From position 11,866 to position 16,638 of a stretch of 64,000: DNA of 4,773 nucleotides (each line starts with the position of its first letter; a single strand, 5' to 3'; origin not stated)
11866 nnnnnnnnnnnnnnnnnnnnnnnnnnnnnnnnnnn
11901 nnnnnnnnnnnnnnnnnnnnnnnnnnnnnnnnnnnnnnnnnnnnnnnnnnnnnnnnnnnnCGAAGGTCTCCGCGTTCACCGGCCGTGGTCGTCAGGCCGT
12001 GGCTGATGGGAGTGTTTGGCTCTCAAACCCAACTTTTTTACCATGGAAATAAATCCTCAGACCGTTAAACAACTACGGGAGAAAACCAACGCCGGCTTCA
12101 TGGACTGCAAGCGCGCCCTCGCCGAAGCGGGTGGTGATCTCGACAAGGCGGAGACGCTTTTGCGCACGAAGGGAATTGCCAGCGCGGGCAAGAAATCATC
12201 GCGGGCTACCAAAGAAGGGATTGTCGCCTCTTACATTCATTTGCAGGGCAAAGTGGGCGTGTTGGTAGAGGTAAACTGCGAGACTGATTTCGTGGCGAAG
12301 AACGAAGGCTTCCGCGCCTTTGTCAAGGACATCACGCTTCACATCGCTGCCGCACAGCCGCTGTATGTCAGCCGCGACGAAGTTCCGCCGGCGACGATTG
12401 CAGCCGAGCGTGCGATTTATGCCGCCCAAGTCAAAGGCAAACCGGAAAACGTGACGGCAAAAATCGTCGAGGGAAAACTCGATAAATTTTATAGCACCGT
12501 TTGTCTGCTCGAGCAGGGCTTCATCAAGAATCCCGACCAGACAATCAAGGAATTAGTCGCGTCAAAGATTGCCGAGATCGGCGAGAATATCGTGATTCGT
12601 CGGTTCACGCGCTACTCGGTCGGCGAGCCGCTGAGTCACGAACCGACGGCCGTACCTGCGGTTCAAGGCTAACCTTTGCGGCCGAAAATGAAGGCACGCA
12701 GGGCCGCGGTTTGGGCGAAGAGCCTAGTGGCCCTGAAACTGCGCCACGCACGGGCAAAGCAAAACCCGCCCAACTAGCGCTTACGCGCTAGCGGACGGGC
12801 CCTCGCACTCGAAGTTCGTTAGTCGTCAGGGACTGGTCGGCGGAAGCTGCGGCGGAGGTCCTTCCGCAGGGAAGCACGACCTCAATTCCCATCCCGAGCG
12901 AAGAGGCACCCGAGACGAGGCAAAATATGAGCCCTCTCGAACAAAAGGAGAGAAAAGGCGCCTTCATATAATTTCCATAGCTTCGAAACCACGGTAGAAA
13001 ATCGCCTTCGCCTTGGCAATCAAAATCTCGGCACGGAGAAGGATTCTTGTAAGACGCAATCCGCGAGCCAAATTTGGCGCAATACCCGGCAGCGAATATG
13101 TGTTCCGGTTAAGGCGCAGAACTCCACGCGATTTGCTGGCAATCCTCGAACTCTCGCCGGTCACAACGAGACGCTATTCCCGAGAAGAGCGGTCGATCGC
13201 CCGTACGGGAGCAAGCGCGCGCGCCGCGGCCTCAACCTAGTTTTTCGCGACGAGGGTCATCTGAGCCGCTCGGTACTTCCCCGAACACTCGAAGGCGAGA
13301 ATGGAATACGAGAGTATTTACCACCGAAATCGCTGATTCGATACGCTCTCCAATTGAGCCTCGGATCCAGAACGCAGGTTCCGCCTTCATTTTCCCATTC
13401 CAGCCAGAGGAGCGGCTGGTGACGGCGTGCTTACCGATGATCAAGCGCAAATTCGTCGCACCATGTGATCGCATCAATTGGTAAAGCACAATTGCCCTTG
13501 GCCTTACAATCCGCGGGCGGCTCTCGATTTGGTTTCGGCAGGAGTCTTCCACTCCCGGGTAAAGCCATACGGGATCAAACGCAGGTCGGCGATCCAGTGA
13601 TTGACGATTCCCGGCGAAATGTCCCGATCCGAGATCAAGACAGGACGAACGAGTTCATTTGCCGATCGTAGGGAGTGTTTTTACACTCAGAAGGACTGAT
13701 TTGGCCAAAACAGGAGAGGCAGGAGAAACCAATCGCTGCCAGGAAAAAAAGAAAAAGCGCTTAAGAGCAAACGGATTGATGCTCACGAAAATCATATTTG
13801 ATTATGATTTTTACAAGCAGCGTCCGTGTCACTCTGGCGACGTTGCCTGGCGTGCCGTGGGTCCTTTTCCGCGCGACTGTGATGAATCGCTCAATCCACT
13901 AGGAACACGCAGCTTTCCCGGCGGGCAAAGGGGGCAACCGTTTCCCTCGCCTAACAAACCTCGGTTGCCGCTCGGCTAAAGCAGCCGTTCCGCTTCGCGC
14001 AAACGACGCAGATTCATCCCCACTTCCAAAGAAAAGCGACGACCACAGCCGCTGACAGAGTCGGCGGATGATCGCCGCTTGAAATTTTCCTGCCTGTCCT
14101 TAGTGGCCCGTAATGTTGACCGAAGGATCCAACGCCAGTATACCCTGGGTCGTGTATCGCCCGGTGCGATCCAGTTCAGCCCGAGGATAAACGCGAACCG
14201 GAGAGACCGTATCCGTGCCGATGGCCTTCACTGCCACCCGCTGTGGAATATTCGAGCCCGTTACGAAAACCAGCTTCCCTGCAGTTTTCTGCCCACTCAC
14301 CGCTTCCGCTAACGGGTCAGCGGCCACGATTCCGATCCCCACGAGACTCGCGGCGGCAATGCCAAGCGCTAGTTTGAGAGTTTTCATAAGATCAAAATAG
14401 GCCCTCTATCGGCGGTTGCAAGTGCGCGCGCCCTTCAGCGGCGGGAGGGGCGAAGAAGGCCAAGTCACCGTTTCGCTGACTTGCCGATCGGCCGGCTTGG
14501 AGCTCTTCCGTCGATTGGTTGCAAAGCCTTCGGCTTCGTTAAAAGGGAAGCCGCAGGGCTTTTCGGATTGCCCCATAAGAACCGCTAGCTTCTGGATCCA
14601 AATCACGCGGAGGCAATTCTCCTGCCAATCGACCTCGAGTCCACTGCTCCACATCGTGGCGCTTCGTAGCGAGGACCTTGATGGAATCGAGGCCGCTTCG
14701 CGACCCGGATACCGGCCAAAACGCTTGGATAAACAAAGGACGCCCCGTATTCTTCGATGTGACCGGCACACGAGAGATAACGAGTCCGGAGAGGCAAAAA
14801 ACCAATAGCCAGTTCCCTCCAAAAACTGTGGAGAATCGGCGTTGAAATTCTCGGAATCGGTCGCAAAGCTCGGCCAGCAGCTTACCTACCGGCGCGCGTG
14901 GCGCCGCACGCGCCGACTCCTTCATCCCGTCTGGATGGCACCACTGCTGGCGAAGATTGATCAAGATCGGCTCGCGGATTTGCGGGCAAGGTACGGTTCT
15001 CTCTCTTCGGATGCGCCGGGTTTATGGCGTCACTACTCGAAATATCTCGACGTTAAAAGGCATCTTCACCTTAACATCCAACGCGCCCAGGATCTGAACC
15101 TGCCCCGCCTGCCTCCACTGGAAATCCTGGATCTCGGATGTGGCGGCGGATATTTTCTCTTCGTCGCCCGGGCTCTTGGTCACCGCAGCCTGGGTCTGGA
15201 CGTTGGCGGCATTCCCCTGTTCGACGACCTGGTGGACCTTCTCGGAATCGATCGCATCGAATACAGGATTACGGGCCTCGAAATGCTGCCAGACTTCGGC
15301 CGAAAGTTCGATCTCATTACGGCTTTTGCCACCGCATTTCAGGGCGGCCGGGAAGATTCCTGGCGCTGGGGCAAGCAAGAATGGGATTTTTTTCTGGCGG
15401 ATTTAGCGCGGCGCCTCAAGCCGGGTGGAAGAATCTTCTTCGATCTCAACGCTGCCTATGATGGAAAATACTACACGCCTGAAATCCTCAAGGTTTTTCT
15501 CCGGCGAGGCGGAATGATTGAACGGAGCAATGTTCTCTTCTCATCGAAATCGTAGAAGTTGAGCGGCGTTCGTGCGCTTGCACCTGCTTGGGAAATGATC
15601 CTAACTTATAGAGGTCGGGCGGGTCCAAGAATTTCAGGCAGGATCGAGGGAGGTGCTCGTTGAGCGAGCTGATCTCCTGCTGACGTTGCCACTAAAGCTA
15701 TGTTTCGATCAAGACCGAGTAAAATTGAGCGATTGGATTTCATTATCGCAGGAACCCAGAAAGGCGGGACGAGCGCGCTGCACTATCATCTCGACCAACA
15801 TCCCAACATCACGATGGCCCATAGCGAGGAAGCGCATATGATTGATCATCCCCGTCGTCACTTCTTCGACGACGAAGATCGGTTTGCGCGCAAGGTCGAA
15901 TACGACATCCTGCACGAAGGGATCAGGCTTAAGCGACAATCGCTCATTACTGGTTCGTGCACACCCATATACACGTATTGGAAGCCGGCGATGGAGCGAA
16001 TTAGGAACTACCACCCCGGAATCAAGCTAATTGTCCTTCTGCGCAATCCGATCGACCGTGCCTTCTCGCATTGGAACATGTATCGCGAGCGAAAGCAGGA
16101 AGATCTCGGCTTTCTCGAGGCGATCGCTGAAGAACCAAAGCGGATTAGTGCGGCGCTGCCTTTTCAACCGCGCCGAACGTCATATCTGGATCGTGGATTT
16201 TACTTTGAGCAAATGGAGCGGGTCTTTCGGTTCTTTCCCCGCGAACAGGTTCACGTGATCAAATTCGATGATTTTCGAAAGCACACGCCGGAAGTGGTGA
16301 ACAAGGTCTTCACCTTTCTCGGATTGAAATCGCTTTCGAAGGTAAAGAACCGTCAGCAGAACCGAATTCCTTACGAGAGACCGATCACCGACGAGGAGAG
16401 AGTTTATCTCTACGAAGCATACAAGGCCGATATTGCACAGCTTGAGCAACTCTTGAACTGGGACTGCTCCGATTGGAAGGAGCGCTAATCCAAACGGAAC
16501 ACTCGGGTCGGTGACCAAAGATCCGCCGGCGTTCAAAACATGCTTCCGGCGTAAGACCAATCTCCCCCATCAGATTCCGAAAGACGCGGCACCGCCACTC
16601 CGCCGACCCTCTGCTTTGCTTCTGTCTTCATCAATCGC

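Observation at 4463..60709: Hyper-abundant 9-mer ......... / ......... embedded in unrelated genes in all frames (uptake-sequence-like genomic word)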

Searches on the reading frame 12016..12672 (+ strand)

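Call 45: search_protein_families(library=pfam, proteins=[window:12016-12672:+], max_evalue=0.001)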
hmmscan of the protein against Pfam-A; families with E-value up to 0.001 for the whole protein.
window:12016-12672:+ (218 aa): 2 families
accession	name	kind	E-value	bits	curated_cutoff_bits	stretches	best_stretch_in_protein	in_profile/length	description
PF00889.24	EF_TS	-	5.3e-39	134.4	27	1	65-204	77-204/204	Elongation factor TS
PF25025.1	EF-Ts_N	-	5.8e-05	23.4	33.2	1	13-51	13-52/60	Elongation factor Ts, mitochondrial, N-terminal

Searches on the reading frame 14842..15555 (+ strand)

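Call 45: search_protein_families(library=pfam, proteins=[window:14842-15555:+], max_evalue=0.001)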
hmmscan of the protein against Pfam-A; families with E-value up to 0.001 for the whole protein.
window:14842-15555:+ (237 aa): 4 families
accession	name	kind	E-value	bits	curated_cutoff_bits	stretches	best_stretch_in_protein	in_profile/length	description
PF08241.18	Methyltransf_11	-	7.2e-06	27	21.2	1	96-200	1-95/95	Methyltransferase domain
PF13649.12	Methyltransf_25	-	7.5e-06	27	27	1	95-196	1-97/97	Methyltransferase domain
PF13489.12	Methyltransf_23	-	1e-05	25.8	27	1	86-163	16-89/164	Methyltransferase domain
PF08242.18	Methyltransf_12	-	0.00034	21.7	30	0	96-198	1-98/98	Methyltransferase domain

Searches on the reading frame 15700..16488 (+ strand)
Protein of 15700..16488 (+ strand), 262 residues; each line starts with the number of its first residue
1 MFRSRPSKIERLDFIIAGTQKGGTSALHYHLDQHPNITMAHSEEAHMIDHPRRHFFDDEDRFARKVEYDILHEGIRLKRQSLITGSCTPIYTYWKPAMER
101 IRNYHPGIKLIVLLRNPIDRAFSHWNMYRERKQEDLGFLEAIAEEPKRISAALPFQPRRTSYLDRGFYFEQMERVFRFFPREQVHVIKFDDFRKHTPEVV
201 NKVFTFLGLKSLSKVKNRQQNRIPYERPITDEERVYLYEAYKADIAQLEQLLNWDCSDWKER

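Call 45: search_protein_families(library=pfam, proteins=[window:15700-16488:+], max_evalue=0.001)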
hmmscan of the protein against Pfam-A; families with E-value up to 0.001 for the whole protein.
window:15700-16488:+ (262 aa): 2 families
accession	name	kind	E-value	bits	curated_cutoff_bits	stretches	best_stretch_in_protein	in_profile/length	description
PF00685.33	Sulfotransfer_1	-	1.2e-16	61.4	22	1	13-214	3-190/255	Sulfotransferase domain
PF13469.12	Sulfotransfer_3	-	2.4e-11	44.7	27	1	14-210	2-213/216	Sulfotransferase family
